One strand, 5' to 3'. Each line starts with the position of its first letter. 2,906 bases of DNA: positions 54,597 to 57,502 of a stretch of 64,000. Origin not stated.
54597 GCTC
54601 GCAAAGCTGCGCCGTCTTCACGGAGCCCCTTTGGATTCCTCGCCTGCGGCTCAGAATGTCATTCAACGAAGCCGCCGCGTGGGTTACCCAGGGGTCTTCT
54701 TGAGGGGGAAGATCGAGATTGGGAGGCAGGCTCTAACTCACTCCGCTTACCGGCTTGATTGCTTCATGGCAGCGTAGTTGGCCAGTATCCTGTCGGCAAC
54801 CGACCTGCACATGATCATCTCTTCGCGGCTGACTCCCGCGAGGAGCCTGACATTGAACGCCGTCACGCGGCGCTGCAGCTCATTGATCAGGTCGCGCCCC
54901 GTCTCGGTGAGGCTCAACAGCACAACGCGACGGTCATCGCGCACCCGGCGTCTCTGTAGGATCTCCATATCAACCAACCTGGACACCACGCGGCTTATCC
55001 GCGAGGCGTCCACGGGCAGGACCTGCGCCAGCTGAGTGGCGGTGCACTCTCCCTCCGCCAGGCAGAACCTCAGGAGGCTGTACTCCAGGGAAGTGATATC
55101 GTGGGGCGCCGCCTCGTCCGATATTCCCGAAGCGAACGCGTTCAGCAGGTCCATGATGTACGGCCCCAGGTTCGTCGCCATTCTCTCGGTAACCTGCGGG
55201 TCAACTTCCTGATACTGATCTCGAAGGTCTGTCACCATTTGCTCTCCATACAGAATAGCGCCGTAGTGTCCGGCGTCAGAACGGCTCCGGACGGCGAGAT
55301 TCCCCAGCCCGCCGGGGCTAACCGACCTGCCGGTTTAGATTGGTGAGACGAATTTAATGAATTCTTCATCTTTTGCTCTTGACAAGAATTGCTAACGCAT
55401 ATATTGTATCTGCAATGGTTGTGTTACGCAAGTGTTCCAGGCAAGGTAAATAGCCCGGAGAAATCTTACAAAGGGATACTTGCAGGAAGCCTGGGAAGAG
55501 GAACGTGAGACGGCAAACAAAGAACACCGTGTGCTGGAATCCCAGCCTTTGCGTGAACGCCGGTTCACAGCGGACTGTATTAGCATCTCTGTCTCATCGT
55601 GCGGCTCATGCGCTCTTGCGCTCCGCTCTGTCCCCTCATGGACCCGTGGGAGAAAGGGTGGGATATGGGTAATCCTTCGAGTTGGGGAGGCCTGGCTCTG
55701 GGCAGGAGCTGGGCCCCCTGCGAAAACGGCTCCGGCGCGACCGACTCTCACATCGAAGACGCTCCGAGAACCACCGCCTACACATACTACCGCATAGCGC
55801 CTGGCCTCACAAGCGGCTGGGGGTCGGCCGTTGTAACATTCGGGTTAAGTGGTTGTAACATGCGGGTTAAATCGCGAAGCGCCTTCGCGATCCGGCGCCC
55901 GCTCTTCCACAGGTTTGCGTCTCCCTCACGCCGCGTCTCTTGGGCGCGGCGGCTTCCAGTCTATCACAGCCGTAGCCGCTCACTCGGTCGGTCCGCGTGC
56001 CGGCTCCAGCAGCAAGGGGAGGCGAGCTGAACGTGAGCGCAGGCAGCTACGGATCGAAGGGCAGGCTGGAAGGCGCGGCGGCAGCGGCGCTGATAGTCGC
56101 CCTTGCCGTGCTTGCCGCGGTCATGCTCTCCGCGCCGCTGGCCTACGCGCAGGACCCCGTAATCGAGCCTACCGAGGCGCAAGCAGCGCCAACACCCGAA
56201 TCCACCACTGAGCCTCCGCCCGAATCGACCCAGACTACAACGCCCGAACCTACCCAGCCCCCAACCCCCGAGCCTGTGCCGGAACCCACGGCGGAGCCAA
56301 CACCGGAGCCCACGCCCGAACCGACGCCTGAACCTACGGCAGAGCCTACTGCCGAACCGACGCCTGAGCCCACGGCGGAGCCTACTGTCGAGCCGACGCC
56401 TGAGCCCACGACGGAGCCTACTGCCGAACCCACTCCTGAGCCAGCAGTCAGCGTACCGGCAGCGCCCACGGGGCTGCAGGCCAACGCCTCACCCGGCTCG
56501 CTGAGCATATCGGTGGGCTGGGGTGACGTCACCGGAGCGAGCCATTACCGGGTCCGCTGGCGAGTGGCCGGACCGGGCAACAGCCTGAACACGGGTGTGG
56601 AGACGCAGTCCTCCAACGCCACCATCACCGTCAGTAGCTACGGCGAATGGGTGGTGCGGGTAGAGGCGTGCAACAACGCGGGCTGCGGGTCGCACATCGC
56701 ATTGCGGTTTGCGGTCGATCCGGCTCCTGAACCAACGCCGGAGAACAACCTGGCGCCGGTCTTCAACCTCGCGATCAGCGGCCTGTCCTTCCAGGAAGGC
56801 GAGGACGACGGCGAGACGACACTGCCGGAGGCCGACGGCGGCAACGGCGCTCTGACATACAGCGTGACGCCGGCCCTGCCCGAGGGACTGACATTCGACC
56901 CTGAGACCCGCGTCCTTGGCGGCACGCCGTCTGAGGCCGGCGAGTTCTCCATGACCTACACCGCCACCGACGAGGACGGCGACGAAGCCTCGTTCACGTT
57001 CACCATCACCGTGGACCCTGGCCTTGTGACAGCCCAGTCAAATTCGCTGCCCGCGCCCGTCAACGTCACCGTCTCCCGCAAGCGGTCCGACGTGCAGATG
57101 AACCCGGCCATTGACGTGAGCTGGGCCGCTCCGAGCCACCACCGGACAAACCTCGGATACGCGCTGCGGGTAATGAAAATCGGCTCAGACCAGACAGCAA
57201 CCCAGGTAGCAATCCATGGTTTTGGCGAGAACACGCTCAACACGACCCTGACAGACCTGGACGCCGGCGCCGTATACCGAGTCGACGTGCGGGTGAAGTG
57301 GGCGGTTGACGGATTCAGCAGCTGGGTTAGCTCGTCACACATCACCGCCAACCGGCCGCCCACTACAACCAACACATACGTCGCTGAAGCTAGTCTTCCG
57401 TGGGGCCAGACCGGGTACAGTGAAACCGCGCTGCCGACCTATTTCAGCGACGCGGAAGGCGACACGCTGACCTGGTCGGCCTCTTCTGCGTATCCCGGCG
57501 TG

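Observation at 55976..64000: Largest gene of the window is absent from the ORF track: >2,650-codon secreted protein built from eight tandem Ig-like/cadherin/FN3 supermodules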

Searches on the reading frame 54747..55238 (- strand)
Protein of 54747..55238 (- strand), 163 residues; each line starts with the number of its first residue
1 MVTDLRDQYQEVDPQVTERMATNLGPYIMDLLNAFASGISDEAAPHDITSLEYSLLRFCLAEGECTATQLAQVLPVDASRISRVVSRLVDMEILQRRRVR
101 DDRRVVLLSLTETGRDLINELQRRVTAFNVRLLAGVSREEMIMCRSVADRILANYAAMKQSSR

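Call 11: find_encoding_contigs(protein=window:54747-55238:-, flank=10000, max_places=6)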
Protein window:54747-55238:- (163 aa): 10 contigs read that carry it; 6 places shown.
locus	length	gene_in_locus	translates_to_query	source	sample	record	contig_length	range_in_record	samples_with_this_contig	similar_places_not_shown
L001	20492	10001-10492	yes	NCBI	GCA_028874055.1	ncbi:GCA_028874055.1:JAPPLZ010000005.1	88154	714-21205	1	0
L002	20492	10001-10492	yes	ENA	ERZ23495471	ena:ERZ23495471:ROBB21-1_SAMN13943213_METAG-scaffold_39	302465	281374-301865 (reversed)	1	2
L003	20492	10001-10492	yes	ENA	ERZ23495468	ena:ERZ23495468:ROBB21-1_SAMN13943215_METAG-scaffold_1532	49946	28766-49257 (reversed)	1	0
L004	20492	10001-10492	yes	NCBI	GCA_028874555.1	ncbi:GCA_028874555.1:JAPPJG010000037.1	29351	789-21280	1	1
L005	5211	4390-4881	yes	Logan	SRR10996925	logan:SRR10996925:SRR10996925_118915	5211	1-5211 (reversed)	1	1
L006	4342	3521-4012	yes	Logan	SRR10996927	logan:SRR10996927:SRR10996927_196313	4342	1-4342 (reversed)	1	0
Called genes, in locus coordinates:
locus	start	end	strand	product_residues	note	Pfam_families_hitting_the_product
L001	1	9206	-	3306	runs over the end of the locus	?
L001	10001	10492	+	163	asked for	PF22381:Staph_reg_Sar_Rot, PF12802:MarR_2, PF01047:MarR, PF13463:HTH_27 (faint)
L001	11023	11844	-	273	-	PF13489:Methyltransf_23, PF01209:Ubie_methyltran, PF05148:Methyltransf_8 (faint), PF13847:Methyltransf_31, PF08241:Methyltransf_11, PF08242:Methyltransf_12, PF13649:Methyltransf_25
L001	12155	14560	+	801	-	PF01590:GAF, PF13185:GAF_2, PF13492:GAF_3 (faint), PF00512:HisKA, PF02518:HATPase_c, PF00072:Response_reg, PF00486:Trans_reg_C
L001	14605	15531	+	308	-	PF01073:3Beta_HSD (faint), PF01370:Epimerase, PF05368:NmrA, PF13460:NAD_binding_10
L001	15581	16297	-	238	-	-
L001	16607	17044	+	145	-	PF03795:YCII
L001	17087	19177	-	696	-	PF07690:MFS_1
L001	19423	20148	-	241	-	-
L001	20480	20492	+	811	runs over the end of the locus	PF03176:MMPL, PF02460:Patched, PF12349:Sterol-sensing (weak)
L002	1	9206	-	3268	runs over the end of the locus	?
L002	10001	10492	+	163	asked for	PF22381:Staph_reg_Sar_Rot, PF12802:MarR_2, PF01047:MarR, PF13463:HTH_27 (faint)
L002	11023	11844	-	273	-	PF13489:Methyltransf_23, PF01209:Ubie_methyltran, PF05148:Methyltransf_8 (faint), PF13847:Methyltransf_31, PF08241:Methyltransf_11, PF08242:Methyltransf_12, PF13649:Methyltransf_25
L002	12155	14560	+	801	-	PF01590:GAF, PF13185:GAF_2, PF13492:GAF_3 (faint), PF00512:HisKA, PF02518:HATPase_c, PF00072:Response_reg, PF00486:Trans_reg_C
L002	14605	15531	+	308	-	PF01073:3Beta_HSD (faint), PF01370:Epimerase, PF05368:NmrA, PF13460:NAD_binding_10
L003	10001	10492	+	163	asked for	PF22381:Staph_reg_Sar_Rot, PF12802:MarR_2, PF01047:MarR, PF13463:HTH_27 (faint)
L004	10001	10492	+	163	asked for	PF22381:Staph_reg_Sar_Rot, PF12802:MarR_2, PF01047:MarR, PF13463:HTH_27 (faint)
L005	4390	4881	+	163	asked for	PF22381:Staph_reg_Sar_Rot, PF12802:MarR_2, PF01047:MarR, PF13463:HTH_27 (faint)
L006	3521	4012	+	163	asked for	PF22381:Staph_reg_Sar_Rot, PF12802:MarR_2, PF01047:MarR, PF13463:HTH_27 (faint)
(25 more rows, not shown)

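Call 19: list_cluster_members(proteins=[window:54747-55238:-, window:53395-54216:+, P0004, P0006, P0007, P0009, P0010, P0012])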
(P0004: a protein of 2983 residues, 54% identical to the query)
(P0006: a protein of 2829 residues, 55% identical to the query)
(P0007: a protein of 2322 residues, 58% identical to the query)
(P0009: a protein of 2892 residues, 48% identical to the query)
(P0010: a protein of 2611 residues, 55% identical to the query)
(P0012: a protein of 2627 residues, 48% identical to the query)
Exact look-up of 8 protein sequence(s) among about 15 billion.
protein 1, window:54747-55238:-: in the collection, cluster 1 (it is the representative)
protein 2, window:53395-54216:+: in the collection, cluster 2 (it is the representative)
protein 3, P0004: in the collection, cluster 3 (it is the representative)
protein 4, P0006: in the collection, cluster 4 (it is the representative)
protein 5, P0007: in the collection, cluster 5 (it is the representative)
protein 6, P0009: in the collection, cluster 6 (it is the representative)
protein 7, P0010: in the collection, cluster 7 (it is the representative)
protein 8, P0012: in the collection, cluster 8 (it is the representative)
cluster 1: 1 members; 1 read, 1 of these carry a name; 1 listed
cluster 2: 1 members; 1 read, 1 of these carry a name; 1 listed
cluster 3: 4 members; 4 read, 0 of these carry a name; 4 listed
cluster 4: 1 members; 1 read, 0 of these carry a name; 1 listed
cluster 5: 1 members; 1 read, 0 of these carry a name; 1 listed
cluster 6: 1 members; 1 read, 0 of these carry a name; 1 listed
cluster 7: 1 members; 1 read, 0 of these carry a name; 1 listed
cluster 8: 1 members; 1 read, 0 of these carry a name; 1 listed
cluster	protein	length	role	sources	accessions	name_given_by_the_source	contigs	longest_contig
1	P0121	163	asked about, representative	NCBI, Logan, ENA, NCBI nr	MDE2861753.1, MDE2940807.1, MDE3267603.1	MAG: MarR family transcriptional regulator [Chloroflexota bacterium] | MarR family transcriptional regulator [Chloroflexota bacterium]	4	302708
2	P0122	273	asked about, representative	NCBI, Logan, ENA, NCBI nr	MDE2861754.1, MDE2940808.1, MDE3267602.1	MAG: methyltransferase domain-containing protein [Chloroflexota bacterium] | methyltransferase domain-containing protein [Chloroflexota bacterium]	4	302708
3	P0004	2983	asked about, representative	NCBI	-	-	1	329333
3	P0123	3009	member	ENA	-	-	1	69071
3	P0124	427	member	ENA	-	-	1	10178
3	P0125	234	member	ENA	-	-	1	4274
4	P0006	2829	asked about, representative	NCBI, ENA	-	-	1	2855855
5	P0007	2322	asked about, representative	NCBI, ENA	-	-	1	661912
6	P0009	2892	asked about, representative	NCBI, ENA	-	-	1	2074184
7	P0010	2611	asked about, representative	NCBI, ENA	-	-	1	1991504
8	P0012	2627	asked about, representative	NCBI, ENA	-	-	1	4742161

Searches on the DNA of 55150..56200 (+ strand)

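Call 25: search_rna_families(source=window, start=55150, end=56200, threshold=evalue, max_evalue=1)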
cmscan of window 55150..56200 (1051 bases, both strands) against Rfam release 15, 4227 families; matches with E-value up to 1: 1.
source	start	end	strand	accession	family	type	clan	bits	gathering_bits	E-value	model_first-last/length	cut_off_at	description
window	55470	55565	-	RF00690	MIR408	Gene; miRNA;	-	17.8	64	0.24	1-126/126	no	MIR408 microRNA precursor family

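Call 34: build_rna_model(alignment_id=A4, structure=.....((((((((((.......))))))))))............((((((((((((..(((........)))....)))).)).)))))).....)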
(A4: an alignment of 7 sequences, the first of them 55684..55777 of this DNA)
Model R1 built from alignment A4 (7 sequences, 95 columns); structure: as given.
model positions 94; base pairs 25; branch points 1; effective number of sequences 1.5; information 0.608 bits per position. Calibrated on 0.2 Mb of random sequence (short: E-values are rough).
structure used (alignment columns):
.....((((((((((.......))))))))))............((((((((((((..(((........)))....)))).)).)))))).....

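Call 35: search_with_rna_model(model_id=R1, sources=[window, L007, L008, L009, L010, L011, L012, L013, L014, L015, L016, L017, L018, L019, L020, L021, L022, L023, L025, L026, L027, L028, L029, L030, L031, L032, L033, L034, L035, L036, L037, L038, L039, L040, L041, L042, L043, L044, L045, L046, L047, L048, L049, L050, L051, L052, L053, L054], max_evalue=1, make_alignment=true)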
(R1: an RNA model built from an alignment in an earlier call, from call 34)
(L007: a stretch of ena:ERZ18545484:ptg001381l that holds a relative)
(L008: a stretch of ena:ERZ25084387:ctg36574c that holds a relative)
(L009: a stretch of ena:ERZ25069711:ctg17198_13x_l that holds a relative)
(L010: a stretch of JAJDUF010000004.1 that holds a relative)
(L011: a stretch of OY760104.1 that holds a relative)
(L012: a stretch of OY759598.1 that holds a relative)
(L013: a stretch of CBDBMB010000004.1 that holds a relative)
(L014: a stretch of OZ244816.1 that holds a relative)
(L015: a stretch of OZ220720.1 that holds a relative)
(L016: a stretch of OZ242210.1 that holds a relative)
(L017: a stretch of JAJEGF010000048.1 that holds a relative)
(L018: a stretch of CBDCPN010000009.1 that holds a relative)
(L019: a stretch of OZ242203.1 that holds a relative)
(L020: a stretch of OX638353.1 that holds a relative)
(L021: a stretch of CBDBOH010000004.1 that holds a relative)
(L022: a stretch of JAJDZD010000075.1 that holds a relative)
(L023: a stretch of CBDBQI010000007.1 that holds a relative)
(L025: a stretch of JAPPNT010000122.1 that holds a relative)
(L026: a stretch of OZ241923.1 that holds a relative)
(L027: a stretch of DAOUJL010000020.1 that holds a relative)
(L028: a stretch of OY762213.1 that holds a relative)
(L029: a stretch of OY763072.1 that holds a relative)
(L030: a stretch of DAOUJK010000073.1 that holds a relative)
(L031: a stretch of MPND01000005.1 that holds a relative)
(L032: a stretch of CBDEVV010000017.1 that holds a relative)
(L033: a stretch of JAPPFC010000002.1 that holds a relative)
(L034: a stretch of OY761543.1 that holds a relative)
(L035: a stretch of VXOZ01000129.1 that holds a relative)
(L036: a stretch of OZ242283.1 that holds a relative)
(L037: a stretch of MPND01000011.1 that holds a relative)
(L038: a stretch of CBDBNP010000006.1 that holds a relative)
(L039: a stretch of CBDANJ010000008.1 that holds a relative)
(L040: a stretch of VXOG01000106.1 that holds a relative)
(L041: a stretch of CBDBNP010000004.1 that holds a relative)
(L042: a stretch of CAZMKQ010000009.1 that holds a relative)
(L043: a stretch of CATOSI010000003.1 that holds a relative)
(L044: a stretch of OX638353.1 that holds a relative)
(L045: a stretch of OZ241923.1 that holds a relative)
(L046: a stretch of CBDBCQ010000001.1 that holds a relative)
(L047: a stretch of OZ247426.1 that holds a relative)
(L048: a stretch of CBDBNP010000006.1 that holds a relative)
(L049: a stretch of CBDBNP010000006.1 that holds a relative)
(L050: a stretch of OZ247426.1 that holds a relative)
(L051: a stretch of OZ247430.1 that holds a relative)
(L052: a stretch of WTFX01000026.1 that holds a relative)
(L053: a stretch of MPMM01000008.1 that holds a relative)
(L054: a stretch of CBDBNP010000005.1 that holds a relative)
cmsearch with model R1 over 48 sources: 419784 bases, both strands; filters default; matches with E-value up to 1: 19.
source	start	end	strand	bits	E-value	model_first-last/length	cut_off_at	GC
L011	2309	2402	+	97.4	2.5e-20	1-94/94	no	0.66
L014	1788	1881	+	95.7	6.1e-20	1-94/94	no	0.61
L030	2086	2174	+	94.2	1.4e-19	1-94/94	no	0.7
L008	5670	5763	+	92.8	3e-19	1-94/94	no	0.62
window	55684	55777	+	91.5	6.1e-19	1-94/94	no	0.7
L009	5767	5859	+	88.2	3.5e-18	1-94/94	no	0.62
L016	2190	2282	+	87.6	5e-18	1-94/94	no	0.71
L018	2452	2544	+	79.9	3.2e-16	1-94/94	no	0.61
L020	2109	2201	+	68.8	1.3e-13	1-94/94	no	0.69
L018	2126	2218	+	66.4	4.8e-13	1-94/94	no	0.61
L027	2303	2389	+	53.6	4.9e-10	1-94/94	no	0.71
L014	1772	1824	-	28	0.00051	1-94/94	no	0.57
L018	2120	2162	-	25.3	0.0022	1-94/94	no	0.65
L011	2285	2345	-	24.9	0.0028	1-94/94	no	0.54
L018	2420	2488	-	21.1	0.022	1-94/94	no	0.49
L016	2168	2225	-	20.2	0.035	1-94/94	no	0.71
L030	2073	2120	-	18.5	0.09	1-94/94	no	0.73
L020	2086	2145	-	17.7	0.14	1-94/94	no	0.58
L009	5753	5803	-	17.3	0.17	1-94/94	no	0.55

Alignment A5: 19 matches aligned to the model, 127 columns, each read 5' to 3' on its own strand. Consensus structure (alignment columns), stored with it:
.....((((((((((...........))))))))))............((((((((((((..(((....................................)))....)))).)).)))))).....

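Call 36: search_with_rna_model(model_id=R1, sources=[window, L008, L009, L011, L014, L016, L018, L020, L027, L030], max_evalue=1e-8, make_alignment=true, show_alignments=0)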
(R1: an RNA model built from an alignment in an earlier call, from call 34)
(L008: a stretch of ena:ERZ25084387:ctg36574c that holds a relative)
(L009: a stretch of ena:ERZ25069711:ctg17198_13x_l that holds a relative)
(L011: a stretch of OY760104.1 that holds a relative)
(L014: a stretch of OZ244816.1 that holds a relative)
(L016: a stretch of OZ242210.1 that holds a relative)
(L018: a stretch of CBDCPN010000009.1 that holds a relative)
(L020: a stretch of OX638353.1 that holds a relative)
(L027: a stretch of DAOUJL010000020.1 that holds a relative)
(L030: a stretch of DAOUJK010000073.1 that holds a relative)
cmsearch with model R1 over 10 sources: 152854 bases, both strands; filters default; matches with E-value up to 1e-8: 11.
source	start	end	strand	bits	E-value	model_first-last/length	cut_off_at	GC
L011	2309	2402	+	97.4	9e-21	1-94/94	no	0.66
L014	1788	1881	+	95.7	2.2e-20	1-94/94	no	0.61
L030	2086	2174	+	94.2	5e-20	1-94/94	no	0.7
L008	5670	5763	+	92.8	1.1e-19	1-94/94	no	0.62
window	55684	55777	+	91.5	2.2e-19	1-94/94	no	0.7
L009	5767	5859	+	88.2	1.3e-18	1-94/94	no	0.62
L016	2190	2282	+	87.6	1.8e-18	1-94/94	no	0.71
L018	2452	2544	+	79.9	1.2e-16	1-94/94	no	0.61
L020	2109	2201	+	68.8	4.8e-14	1-94/94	no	0.69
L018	2126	2218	+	66.4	1.7e-13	1-94/94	no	0.61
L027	2303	2389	+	53.6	1.8e-10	1-94/94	no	0.71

Alignment A6: 11 matches aligned to the model, 99 columns, each read 5' to 3' on its own strand. Consensus structure (alignment columns), stored with it:
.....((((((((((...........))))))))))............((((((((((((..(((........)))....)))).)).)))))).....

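Call 61: search_with_rna_model(model_id=R1, sources=[L055, L056, L057, L058, L059, L060, L061, L062, L063, L064, L065, L066], max_evalue=1)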
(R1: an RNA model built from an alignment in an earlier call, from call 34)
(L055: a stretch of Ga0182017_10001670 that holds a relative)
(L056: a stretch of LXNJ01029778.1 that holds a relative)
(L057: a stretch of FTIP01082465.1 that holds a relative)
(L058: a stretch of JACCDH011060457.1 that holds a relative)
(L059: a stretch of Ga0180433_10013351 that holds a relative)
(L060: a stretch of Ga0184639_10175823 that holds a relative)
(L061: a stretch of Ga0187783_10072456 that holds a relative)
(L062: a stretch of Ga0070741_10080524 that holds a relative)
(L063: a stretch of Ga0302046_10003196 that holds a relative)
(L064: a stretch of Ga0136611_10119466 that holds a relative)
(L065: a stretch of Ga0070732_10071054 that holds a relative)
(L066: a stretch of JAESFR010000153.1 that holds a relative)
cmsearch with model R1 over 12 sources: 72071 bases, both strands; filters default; matches with E-value up to 1: 13.
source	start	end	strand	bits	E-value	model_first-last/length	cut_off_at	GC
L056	800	889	-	81.6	2.2e-17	1-94/94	no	0.74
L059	652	677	+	22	0.0023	54-79/94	no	0.65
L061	41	111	+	21.8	0.0027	1-94/94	no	0.73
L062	1467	1544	-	21.3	0.0035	1-94/94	no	0.74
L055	4055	4080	-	19.5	0.009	54-79/94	no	0.69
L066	7386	7484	+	18.3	0.017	1-94/94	no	0.68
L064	417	516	+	17.4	0.028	1-94/94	no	0.65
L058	11211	11238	+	14.7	0.12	53-80/94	no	0.68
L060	963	986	-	14.5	0.14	54-79/94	no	0.75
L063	5493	5512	-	14.1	0.16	57-76/94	no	0.55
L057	1912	1936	-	13.8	0.2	55-78/94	no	0.6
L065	915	933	-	13.4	0.25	58-76/94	no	0.58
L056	854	912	+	12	0.51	1-94/94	no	0.68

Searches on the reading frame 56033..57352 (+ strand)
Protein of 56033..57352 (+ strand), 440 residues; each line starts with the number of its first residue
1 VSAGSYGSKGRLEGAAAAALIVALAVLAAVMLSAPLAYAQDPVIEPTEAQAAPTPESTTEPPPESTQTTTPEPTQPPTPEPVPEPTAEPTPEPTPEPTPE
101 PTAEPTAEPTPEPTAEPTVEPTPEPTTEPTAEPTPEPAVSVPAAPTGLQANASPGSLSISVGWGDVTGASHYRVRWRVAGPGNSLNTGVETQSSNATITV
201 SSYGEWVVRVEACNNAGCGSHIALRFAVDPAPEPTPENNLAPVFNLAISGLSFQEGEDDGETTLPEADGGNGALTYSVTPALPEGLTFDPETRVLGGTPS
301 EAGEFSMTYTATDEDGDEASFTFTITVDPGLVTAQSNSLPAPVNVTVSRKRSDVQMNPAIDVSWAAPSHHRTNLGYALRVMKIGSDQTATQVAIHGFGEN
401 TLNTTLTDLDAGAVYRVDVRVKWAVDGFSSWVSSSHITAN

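Call 44: search_protein_families(library=pfam, proteins=[window:56033-57352:+], max_evalue=0.1)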
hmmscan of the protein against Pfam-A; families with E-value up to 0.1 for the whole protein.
window:56033-57352:+ (440 aa): 8 families
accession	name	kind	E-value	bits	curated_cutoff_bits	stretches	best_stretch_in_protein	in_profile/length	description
PF05345.18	He_PIG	-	2.4e-12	47.5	24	1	268-327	30-95/96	Putative Ig domain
PF08329.16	ChitinaseA_N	-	9.2e-05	22.6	21.2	1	158-220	39-99/133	Chitinase A, N-terminal domain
PF00801.26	PKD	-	0.00054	20.4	23.5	1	144-217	7-70/80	PKD domain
PF17963.7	Big_9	-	0.0022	19.2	23.6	1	262-326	19-89/89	Bacterial Ig domain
PF02494.22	HYR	-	0.019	15.7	21.7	0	303-327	57-81/81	HYR domain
PF16403.11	Bact_surface_Ig-like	-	0.021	15.3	27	1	300-327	44-71/71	Bacterial surface protein, Ig-like domain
PF19116.6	DUF5801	-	0.043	14.6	27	0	301-325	112-136/137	Domain of unknown function (DUF5801)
PF13354.11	Beta-lactamase2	-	0.047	13.5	22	1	363-410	64-111/214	Beta-lactamase enzyme family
